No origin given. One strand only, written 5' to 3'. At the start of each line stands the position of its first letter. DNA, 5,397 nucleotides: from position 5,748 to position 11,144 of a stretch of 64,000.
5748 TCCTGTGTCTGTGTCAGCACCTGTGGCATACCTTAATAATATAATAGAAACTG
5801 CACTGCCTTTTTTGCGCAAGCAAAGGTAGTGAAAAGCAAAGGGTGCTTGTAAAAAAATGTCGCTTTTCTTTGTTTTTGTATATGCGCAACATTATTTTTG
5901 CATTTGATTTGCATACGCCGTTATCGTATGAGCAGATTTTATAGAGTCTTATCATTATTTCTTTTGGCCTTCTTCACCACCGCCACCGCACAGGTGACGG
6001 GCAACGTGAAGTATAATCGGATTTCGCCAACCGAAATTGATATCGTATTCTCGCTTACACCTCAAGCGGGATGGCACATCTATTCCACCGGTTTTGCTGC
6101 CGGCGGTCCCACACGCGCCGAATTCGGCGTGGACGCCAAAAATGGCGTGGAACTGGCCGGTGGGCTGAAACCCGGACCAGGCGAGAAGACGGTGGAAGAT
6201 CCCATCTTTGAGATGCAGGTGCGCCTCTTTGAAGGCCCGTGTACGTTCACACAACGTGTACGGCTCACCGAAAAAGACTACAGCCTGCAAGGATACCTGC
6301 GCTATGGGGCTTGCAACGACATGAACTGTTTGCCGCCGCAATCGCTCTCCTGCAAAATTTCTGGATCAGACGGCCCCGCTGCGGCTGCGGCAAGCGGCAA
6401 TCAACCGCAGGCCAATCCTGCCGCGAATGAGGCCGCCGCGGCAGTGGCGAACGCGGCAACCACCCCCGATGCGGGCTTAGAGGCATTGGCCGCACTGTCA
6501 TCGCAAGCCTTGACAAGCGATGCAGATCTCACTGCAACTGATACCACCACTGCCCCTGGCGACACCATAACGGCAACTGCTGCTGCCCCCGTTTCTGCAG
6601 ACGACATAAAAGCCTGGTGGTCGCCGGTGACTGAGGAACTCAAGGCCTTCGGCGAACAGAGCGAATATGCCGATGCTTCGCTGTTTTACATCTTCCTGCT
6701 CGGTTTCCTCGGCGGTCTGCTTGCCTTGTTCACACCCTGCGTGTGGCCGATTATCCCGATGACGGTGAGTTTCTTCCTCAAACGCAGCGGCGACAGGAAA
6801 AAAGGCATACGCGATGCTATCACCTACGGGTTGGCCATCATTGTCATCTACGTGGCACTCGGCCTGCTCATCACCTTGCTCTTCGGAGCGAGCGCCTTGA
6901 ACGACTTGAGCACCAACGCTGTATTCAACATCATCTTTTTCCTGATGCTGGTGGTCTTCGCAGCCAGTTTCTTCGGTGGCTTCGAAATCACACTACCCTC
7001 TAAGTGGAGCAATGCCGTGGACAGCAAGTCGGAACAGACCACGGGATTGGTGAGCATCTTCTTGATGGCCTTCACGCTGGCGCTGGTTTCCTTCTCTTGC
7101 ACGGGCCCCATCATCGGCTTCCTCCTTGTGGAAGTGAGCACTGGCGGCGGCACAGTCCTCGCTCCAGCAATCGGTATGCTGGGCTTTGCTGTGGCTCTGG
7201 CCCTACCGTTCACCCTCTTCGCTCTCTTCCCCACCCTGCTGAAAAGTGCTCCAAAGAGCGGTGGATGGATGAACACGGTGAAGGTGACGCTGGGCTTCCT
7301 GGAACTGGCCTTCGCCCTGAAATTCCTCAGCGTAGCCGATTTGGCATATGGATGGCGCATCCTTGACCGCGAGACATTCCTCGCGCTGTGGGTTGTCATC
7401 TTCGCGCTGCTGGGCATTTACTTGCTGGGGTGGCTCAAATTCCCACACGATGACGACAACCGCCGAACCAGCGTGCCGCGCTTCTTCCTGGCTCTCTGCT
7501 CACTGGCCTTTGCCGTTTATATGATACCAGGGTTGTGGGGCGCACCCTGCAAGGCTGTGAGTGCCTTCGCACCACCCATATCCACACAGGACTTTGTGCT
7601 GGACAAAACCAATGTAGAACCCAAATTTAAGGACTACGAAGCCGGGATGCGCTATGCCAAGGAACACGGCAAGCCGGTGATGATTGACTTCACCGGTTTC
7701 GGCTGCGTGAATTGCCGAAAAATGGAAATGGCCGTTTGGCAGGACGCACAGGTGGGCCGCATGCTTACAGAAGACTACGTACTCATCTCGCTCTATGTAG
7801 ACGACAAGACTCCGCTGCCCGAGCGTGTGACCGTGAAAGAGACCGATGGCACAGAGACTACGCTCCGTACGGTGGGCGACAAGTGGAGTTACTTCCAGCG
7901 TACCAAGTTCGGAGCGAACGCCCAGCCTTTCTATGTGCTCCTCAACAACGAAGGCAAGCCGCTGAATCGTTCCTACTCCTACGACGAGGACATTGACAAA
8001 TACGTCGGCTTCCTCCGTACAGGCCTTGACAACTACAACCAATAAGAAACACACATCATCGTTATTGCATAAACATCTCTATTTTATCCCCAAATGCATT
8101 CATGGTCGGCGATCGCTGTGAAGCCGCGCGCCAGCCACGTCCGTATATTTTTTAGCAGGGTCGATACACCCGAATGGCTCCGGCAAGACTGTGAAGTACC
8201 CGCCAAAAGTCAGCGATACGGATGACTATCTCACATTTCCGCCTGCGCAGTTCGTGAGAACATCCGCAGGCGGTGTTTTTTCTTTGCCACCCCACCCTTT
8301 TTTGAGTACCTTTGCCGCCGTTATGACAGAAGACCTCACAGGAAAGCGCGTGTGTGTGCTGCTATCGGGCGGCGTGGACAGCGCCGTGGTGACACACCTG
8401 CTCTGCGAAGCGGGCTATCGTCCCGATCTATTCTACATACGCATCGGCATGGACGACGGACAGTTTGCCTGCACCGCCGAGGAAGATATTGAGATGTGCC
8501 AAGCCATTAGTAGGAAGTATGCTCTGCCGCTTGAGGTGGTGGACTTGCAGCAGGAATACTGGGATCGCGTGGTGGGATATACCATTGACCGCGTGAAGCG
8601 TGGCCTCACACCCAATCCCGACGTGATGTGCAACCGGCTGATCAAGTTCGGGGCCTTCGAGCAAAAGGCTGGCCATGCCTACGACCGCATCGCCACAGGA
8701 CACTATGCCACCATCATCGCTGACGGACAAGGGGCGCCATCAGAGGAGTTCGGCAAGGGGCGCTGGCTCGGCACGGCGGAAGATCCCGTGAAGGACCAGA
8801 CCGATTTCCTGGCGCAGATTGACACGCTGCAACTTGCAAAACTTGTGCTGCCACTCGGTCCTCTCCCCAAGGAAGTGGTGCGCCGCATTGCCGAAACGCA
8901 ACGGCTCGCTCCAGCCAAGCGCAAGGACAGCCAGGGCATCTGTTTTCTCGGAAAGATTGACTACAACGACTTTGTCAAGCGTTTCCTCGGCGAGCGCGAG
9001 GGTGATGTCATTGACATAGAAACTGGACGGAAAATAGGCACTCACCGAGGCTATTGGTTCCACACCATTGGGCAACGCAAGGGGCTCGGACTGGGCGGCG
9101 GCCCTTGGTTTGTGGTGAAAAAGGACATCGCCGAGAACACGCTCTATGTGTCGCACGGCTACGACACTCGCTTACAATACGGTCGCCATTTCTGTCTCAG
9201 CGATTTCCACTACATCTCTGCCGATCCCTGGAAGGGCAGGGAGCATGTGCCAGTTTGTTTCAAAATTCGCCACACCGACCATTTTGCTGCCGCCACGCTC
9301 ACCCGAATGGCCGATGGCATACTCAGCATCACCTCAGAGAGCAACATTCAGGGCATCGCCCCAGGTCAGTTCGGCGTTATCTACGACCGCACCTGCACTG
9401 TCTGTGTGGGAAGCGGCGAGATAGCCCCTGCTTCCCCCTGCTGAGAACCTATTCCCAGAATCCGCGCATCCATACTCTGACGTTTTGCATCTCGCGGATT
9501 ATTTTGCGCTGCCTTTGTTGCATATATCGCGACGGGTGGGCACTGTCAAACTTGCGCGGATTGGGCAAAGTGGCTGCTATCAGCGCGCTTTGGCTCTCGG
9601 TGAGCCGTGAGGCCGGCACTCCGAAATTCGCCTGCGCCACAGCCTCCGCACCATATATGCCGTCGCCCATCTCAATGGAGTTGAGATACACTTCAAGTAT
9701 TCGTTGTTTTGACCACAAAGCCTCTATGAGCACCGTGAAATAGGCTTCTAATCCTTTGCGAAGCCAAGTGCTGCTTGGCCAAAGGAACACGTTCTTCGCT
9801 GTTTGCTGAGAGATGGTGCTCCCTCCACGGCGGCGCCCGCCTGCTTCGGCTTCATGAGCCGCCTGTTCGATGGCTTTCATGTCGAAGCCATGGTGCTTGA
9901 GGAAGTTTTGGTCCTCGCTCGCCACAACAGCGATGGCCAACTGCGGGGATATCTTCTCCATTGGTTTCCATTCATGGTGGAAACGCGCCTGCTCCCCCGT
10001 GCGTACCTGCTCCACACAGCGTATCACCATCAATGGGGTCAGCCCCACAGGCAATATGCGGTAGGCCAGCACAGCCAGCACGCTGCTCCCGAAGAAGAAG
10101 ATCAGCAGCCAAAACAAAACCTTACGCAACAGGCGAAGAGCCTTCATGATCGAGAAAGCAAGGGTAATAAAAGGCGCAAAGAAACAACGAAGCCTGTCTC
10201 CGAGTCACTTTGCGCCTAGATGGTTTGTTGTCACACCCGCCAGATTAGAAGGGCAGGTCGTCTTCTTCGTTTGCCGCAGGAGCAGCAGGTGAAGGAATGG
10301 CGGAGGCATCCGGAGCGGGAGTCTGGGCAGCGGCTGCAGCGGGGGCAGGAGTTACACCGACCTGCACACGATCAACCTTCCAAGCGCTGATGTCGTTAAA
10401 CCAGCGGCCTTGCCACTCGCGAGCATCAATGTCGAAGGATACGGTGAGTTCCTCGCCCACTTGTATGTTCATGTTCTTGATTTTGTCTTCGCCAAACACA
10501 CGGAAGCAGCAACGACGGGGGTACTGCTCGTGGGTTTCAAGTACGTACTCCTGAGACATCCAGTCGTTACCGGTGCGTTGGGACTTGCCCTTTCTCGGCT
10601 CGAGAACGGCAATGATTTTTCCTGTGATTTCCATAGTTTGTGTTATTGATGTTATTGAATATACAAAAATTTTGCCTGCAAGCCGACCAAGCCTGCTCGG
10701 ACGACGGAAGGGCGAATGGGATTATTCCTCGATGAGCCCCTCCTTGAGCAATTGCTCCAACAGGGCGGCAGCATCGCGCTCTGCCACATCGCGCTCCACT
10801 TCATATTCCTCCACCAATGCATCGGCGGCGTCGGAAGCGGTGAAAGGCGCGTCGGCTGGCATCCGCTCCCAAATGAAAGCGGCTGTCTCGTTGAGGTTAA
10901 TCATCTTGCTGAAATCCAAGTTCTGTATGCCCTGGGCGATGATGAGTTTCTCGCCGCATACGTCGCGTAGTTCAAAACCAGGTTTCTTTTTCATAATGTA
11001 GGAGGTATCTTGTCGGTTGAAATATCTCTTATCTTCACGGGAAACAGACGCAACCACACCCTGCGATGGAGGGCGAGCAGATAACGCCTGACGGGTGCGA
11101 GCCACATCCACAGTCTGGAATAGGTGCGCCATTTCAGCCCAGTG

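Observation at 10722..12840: Orphan RiPP-like operon: secreted protein, HprK-like kinase, S24 peptidase and PqqD/RRE, with no recognisable precursor or core maturase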

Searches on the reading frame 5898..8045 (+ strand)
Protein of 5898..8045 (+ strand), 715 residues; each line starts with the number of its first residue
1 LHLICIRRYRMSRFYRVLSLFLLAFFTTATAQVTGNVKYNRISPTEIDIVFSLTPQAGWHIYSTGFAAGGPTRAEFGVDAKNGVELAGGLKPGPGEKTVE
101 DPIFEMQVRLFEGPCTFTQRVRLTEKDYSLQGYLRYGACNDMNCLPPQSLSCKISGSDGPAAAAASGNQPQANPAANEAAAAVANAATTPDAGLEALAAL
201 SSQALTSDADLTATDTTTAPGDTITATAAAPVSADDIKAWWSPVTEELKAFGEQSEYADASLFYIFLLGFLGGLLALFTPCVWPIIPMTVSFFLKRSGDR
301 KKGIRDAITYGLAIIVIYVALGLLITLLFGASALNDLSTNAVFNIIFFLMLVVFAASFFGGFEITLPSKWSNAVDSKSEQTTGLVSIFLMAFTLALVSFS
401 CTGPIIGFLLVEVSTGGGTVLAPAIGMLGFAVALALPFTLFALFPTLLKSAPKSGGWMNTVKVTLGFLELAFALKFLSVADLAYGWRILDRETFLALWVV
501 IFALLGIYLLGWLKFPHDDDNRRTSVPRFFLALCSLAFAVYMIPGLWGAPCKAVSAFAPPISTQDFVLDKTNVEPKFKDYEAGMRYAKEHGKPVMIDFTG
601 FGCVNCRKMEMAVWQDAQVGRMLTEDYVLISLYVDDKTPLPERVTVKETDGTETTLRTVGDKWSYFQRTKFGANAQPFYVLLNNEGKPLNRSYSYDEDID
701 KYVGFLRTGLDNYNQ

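Call 74: search_protein_families(library=pfam, proteins=[window:5898-8045:+], max_evalue=0.00001)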
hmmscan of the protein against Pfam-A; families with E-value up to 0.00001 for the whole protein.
window:5898-8045:+ (715 aa): 3 families
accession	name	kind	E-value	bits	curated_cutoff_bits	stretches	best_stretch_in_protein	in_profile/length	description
PF02683.22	DsbD_TM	-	1e-24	87.5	27.1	1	265-477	3-215/219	Cytochrome C biogenesis protein transmembrane domain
PF13899.12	Thioredoxin_7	-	7.8e-11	42.4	27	1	578-636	4-62/83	Thioredoxin-like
PF11412.14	DsbD_N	-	8.4e-08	32.7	25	1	43-149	16-112/119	Thiol:disulfide interchange protein DsbD, N-terminal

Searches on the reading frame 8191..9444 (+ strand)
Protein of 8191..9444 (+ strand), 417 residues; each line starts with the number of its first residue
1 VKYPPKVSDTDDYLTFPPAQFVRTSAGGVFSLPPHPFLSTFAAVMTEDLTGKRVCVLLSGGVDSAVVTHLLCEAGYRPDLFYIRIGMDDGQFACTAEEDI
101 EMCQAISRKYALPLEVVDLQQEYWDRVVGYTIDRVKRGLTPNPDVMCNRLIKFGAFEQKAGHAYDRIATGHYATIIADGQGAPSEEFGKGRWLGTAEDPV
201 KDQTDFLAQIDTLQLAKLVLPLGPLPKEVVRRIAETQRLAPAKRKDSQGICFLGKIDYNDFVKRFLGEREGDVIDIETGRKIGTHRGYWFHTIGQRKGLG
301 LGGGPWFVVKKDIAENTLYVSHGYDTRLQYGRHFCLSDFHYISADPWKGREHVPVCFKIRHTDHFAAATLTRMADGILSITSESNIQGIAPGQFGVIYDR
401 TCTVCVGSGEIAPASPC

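Call 74: search_protein_families(library=pfam, proteins=[window:8191-9444:+], max_evalue=0.00001)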
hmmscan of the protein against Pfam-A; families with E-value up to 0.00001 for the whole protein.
window:8191-9444:+ (417 aa): 3 families
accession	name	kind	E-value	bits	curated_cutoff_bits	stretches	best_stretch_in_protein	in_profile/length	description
PF03054.22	tRNA_Me_trans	-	8e-55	186.1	20.6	1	52-255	1-202/202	tRNA methyl transferase HUP domain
PF20259.3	tRNA_Me_trans_M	-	3.9e-25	87.6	27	1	259-322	1-66/66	tRNA methyl transferase PRC-barrel domain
PF20258.4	tRNA_Me_trans_C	-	2.8e-10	40.8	20.6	1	333-411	3-77/77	Aminomethyltransferase beta-barrel domain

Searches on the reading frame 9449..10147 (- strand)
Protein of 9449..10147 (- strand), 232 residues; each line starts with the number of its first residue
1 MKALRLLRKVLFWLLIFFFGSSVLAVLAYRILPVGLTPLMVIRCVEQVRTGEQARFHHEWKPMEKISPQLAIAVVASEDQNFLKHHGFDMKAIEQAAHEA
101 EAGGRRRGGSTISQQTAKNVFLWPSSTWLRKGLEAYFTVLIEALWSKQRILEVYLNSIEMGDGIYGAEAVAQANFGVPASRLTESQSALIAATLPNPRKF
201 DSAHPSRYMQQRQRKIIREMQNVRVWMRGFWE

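Call 3: search_protein_families(library=pfam, proteins=[window:9449-10147:-], max_evalue=0.1)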
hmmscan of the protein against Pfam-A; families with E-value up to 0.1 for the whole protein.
window:9449-10147:- (232 aa): 1 family
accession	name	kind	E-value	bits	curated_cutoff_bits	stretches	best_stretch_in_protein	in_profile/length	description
PF00912.28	Transgly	-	5.6e-51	172.9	27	1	54-221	10-178/178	Transglycosylase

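Call 4: search_protein_families(library=ncbifam, proteins=[window:9449-10147:-], max_evalue=0.1)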
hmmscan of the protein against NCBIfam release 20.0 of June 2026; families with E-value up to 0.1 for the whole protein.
window:9449-10147:- (232 aa): 15 families
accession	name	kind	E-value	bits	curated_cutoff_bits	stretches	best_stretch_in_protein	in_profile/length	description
TIGR02070.1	mono_pep_trsgly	equivalog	1.7e-80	269.7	182.65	1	7-224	3-222/224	monofunctional biosynthetic peptidoglycan transglycosylase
TIGR02074.1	PBP_1a_fam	subfamily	1.9e-43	149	508.75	1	59-222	3-167/535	PBP1A family penicillin-binding protein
NF051885.1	tranpepglycosPbpC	equivalog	5.1e-34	117.9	900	1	64-223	81-241/632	multimodular transpeptidase-transglycosylase PbpC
TIGR02073.1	PBP_1c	equivalog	2.3e-30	105.9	494.2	1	52-226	28-202/728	penicillin-binding protein 1C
NF008643.0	PRK11636.1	equivalog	1.7e-28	99.4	1263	1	63-217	71-226/850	peptidoglycan glycosyltransferase/peptidoglycan DD-transpeptidase MrcA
NF038276.1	strep_PBP2A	exception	9.8e-26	90.2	1100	1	63-221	101-256/716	penicillin-binding protein PBP2A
TIGR02071.1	PBP_1b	equivalog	2.1e-24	85.7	717.75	1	69-217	157-311/729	penicillin-binding protein 1B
NF038272.1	strep_PBP1A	exception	7.9e-22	77.3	1075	1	64-223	75-237/658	penicillin-binding protein PBP1A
NF010008.0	PRK13481.1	equivalog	6e-21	74.9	270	1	60-221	82-250/269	glycosyltransferase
NF007061.0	PRK09506.1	equivalog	3.1e-19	68.3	1120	1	70-193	223-351/825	bifunctional glycosyl transferase/transpeptidase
NF038274.1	strep_PBP1B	exception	1.6e-18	66.5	1225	1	64-196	88-225/745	penicillin-binding protein PBP1B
NF008414.0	PRK11240.1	equivalog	3.8e-18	64.9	1121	1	2-228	2-234/774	peptidoglycan glycosyltransferase PbpC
NF011423.0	PRK14850.1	equivalog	7.5e-17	61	1275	1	70-191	169-295/764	penicillin-binding protein 1b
NF007964.0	PRK10684.1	equivalog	0.0074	15.3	383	1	19-80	119-180/333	NADH oxidoreductase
NF004806.0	PRK06153.2-1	subfamily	0.042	12.9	479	1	17-139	56-163/379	hypothetical protein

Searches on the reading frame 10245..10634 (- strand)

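Call 3: search_protein_families(library=pfam, proteins=[window:10245-10634:-], max_evalue=0.1)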
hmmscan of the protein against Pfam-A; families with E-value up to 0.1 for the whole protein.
window:10245-10634:- (129 aa): 3 families
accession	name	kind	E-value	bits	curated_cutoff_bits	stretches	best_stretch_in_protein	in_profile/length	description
PF11325.14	DUF3127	-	2.2e-34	118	27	1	2-87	1-84/85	Domain of unknown function (DUF3127)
PF00428.24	Ribosomal_60s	-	0.058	14.4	28.1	1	91-126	47-81/88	60s Acidic ribosomal protein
PF17878.8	ssDBP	-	0.073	13.5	27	1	6-54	4-53/81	Phage single-stranded DNA-binding protein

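Call 4: search_protein_families(library=ncbifam, proteins=[window:10245-10634:-], max_evalue=0.1)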
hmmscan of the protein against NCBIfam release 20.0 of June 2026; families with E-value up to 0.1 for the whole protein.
window:10245-10634:- (129 aa): 1 family
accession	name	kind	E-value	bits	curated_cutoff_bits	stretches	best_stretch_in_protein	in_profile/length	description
NF004173.0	PRK05641.1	equivalog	0.052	14.1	199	1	65-123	27-84/153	putative acetyl-CoA carboxylase biotin carboxyl carrier protein subunit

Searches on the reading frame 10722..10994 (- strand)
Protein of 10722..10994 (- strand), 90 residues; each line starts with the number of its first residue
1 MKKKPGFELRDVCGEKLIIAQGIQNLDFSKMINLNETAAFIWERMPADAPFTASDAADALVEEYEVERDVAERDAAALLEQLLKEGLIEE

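Call 3: search_protein_families(library=pfam, proteins=[window:10722-10994:-], max_evalue=0.1)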
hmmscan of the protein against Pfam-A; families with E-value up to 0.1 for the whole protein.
window:10722-10994:- (90 aa): 2 families
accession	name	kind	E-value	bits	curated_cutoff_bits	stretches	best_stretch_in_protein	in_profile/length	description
PF05402.18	PqqD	-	3.1e-18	66.3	23.4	1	29-88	10-67/67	Coenzyme PQQ synthesis protein D (PqqD)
PF00610.27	DEP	-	0.032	14.6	32.7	1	51-89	18-53/72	Domain found in Dishevelled, Egl-10, and Pleckstrin (DEP)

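Call 4: search_protein_families(library=ncbifam, proteins=[window:10722-10994:-], max_evalue=0.1)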
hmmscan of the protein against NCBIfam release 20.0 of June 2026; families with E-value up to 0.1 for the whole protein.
window:10722-10994:- (90 aa): 6 families
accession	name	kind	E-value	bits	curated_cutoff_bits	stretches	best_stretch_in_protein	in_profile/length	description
NF033536.1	lasso_PqqD_Bac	exception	6.7e-10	39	80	1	11-89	16-87/88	lasso peptide biosynthesis PqqD family chaperone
NF033530.1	lasso_PqqD_Strm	exception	5.8e-08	32.8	70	1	33-88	25-78/78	lasso peptide biosynthesis PqqD family chaperone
TIGR04302.1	geo_PqqD_fam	equivalog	0.00056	20.3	100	1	30-88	45-100/102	GeoRSP system PqqD family peptide chaperone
TIGR03859.1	PQQ_PqqD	equivalog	0.0014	18.5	46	1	30-88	25-80/81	pyrroloquinoline quinone biosynthesis peptide chaperone PqqD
TIGR04248.1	SCM_PqqD_rel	equivalog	0.0041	17.3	100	1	29-88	24-81/84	SynChlorMet cassette protein ScmD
TIGR04353.1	PqqD_rel_X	equivalog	0.0069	17.3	35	1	34-89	18-74/74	HPr-rel-A system PqqD family peptide chaperone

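Call 72: search_protein_families(library=padloc, proteins=[window:10722-10994:-], max_evalue=0.01)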
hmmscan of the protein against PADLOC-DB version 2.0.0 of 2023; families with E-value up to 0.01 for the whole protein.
window:10722-10994:- (90 aa): 0 families

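Call 80: search_solved_structures(query=window:10722-10994:-, max_evalue=1, show_alignments=2)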
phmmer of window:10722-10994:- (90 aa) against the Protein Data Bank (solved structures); distinct sequences matched with E-value up to 1: 4.
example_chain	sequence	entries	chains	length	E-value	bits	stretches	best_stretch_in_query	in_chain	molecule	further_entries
6jx3_B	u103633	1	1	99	2.8e-06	30.8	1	32-87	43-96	TfuB1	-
9x90_B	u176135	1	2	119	0.0025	21.4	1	9-88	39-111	Lasso peptide biosynthesis PqqD family chaperone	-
9x8z_B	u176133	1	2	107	0.0048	20.5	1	23-89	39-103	PqqD family protein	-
5v1u_A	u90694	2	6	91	0.47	14.2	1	33-89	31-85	TbiB1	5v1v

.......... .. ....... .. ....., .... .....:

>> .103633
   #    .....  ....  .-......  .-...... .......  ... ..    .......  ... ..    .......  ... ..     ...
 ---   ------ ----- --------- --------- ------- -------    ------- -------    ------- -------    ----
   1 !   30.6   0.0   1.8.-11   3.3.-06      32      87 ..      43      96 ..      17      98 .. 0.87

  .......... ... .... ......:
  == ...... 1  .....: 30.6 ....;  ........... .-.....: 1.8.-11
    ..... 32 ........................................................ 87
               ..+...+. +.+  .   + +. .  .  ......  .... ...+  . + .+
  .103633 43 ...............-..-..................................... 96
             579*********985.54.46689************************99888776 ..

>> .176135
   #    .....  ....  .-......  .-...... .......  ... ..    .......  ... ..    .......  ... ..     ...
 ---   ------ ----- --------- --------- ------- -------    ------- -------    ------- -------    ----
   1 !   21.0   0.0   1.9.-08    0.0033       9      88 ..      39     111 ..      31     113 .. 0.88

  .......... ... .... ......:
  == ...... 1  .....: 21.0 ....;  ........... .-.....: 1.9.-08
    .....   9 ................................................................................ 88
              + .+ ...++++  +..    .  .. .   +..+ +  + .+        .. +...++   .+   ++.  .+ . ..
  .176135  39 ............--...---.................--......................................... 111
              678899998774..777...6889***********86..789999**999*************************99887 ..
